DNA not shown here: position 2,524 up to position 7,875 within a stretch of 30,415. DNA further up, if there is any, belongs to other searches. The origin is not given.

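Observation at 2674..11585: Candidate surface-signalling operon: 42-aa sORF, membrane-spanning sigma-CAP fusion, Gln-less C1-like peptidase, and a 1683-aa LRR/dockerin protein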

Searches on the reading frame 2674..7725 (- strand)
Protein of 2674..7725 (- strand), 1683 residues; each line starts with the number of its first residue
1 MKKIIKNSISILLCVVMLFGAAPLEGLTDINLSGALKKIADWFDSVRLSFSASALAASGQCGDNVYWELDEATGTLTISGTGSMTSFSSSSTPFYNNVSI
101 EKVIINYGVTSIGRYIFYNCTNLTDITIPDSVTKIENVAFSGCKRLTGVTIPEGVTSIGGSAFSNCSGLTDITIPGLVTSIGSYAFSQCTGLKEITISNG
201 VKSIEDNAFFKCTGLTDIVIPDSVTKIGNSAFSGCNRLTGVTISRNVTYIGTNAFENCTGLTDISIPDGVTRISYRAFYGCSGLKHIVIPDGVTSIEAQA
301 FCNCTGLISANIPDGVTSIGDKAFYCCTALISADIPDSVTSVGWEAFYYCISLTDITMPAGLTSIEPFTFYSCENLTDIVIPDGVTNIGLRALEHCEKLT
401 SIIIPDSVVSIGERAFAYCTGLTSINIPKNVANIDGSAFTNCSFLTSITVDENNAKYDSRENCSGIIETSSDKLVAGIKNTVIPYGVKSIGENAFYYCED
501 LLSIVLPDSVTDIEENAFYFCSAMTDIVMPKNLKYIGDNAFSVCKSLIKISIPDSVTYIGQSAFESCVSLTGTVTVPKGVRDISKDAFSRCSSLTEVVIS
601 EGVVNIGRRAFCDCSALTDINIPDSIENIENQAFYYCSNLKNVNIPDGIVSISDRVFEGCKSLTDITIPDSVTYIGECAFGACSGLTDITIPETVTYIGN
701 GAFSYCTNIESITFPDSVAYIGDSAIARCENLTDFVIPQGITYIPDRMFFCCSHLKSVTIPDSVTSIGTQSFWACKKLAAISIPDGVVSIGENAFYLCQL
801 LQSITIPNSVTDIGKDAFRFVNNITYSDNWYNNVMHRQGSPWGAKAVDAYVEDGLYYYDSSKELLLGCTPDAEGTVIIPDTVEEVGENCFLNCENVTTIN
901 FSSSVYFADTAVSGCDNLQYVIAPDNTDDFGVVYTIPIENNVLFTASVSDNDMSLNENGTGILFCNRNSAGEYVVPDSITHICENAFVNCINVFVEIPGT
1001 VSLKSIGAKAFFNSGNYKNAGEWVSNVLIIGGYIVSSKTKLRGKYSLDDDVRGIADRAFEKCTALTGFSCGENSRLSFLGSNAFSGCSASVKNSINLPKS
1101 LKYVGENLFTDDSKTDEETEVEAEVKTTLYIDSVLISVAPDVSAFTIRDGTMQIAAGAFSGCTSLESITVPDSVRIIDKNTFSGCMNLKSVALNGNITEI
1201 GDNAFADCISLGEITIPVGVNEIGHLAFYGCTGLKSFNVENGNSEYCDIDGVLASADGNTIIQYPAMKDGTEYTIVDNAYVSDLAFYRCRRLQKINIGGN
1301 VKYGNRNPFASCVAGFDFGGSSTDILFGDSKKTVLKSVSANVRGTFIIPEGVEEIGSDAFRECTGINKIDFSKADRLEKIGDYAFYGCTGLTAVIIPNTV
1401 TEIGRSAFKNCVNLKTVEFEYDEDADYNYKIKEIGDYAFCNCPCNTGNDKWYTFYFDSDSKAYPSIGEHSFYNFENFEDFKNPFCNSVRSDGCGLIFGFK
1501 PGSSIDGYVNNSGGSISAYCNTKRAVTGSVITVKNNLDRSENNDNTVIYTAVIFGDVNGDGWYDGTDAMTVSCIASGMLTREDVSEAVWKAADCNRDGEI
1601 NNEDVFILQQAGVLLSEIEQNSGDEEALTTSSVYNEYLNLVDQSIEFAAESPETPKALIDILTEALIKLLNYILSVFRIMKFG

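Call 7: search_protein_families(library=pfam, proteins=[window:2674-7725:-], max_evalue=0.1)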
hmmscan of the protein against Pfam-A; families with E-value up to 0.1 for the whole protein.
window:2674-7725:- (1683 aa): 5 families
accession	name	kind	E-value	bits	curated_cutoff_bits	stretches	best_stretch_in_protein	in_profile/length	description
PF13306.12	LRR_5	-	0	990.8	27.7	13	651-778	2-126/127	BspA type Leucine rich repeat region (6 copies)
PF13855.12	LRR_8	-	1.9e-31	108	27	0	1177-1212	16-52/61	Leucine rich repeat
PF23952.1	LRR_EndoS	-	1.4e-07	32.1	27.9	0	123-199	35-115/116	Endo-beta-N-acetylglucosaminidase EndoS LRR domain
PF00404.24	Dockerin_1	-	1.1e-06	29.2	22.9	1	1555-1610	2-54/57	Dockerin type I domain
PF05725.18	FNIP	-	0.00011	22.6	21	0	755-790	5-39/44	FNIP Repeat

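Call 8: search_protein_families(library=ncbifam, proteins=[window:2674-7725:-], max_evalue=0.1)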
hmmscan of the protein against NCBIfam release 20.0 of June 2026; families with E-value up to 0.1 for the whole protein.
window:2674-7725:- (1683 aa): 3 families
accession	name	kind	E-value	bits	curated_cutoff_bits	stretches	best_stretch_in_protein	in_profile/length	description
NF047961.1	adhesin_HupY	equivalog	9.5e-109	364.9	1250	11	145-283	187-323/978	leucine-rich repeat adhesin HupY/LrrG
NF045861.1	glide_Gli349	exception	4e-60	202.9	1750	9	96-173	2675-2750/3169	gliding machinery surface structure protein Gli349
TIGR02167.2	Liste_lipo_26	repeat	0.0019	17.9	30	0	416-428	2-14/26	PARCEL repeat-containing surface protein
